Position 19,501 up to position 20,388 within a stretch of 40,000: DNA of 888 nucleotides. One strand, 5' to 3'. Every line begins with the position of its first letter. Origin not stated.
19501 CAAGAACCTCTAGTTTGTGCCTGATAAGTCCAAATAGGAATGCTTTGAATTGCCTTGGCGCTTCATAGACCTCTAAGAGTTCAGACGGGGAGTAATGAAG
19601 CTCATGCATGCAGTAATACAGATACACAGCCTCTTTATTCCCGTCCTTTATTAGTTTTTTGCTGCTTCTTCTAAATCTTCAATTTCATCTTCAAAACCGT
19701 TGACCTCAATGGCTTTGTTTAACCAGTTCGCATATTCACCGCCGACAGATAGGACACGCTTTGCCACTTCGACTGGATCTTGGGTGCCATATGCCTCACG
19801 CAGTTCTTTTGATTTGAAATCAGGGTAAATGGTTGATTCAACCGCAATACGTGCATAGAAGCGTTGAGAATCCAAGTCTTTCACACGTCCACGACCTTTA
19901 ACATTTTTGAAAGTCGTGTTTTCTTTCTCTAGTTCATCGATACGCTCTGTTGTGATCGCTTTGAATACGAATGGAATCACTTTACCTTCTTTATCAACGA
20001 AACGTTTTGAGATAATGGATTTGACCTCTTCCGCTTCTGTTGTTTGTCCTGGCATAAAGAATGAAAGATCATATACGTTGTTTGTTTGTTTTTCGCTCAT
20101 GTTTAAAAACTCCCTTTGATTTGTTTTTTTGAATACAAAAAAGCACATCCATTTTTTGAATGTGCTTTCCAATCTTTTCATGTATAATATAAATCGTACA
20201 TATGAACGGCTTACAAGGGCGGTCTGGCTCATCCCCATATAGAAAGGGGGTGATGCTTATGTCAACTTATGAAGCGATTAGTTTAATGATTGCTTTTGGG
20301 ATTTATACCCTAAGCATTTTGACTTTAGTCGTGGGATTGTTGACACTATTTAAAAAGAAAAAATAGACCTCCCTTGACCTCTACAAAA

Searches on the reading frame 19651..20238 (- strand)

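Call 71: search_protein_families(library=pfam, proteins=[window:19651-20238:-], max_evalue=0.001)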
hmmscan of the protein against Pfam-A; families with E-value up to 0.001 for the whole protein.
window:19651-20238:- (195 aa): 1 family
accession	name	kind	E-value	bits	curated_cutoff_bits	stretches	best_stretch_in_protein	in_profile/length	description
PF08890.17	Phage_TAC_5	-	1.1e-38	132.7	27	1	58-194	1-135/135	Phage XkdN-like tail assembly chaperone protein, TAC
